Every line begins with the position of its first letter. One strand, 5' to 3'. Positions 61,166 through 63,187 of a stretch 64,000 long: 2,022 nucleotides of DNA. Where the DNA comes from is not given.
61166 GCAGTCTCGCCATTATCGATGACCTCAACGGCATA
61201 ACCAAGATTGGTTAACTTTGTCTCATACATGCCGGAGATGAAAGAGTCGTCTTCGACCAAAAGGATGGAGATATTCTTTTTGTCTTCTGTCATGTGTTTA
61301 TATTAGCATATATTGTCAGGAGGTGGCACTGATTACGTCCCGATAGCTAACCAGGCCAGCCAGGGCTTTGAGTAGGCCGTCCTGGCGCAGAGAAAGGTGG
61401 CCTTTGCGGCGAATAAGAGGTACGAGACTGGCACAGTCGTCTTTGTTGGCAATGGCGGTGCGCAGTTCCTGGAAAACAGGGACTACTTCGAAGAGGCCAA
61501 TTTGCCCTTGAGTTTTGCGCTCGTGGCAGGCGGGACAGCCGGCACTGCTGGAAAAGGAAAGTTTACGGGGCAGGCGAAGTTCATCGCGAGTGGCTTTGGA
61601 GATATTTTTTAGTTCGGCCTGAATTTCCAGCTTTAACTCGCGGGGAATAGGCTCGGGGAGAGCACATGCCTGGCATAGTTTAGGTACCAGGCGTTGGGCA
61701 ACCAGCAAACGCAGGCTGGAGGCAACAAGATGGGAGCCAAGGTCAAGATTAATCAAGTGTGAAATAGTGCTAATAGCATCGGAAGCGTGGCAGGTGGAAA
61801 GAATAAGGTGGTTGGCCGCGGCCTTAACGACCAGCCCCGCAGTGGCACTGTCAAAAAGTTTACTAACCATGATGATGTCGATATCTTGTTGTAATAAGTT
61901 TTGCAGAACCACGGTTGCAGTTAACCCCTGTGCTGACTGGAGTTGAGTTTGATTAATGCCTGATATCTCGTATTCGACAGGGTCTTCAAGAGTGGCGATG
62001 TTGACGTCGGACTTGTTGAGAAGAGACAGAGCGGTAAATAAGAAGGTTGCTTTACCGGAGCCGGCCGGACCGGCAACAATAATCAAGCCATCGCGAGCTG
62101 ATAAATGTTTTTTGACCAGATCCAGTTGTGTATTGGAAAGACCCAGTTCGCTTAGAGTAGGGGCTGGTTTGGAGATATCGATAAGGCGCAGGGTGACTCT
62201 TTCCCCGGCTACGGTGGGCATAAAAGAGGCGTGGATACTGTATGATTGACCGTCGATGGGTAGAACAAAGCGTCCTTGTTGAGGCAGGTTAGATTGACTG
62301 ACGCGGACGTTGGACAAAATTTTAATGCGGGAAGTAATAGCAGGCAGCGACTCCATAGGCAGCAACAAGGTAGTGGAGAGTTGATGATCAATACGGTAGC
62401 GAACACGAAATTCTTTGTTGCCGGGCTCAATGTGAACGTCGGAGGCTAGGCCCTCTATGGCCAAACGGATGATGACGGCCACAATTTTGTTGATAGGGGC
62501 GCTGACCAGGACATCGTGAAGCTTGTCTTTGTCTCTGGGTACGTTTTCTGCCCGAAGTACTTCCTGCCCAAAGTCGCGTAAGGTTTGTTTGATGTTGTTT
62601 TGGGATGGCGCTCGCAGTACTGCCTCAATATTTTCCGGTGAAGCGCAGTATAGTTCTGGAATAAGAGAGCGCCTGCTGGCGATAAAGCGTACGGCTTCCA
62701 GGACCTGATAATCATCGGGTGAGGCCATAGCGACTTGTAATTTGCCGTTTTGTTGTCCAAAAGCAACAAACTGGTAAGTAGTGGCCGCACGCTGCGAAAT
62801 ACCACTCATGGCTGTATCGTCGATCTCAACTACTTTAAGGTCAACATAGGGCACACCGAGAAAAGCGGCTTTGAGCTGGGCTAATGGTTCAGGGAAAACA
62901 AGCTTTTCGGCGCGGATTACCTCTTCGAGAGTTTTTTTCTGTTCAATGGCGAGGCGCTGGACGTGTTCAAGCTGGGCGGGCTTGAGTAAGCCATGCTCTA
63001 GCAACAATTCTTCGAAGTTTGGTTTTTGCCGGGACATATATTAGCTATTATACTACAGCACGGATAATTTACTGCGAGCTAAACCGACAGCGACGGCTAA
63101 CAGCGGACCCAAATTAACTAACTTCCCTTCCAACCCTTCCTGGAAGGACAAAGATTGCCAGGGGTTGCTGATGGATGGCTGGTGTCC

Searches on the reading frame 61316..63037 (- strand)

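Call 94: search_protein_families(library=ncbifam, proteins=[window:61316-63037:-], max_evalue=1e-10)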
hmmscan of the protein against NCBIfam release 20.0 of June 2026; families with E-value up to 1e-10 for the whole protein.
window:61316-63037:- (573 aa): 7 families
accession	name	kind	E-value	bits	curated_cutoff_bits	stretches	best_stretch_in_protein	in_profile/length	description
TIGR02538.1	type_IV_pilB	equivalog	9.3e-111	371.1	675.65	1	9-572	3-562/564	type IV-A pilus assembly ATPase PilB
TIGR02533.1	type_II_gspE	equivalog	8.7e-101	338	630.25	1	85-572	9-486/486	type II secretion system ATPase GspE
NF007755.0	PRK10436.1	equivalog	7.4e-94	315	617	1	86-569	15-456/465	type II secretion system protein GspE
NF053534.1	T4PilAsmATPsTfpB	equivalog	3.1e-77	260.3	850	1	178-571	197-581/584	type IV pilus assembly ATPase TfpB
NF041000.1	ATPase_ComGA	equivalog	6.2e-48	163.1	300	1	189-452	3-266/267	competence type IV pilus ATPase ComGA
TIGR01420.1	pilT_fam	subfamily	2.5e-27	96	319.1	1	189-453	5-270/343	PilT/PilU family type 4a pilus ATPase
TIGR02525.1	plasmid_TraJ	equivalog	1.5e-12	47.2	368.3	1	280-430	119-271/372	plasmid transfer ATPase TraJ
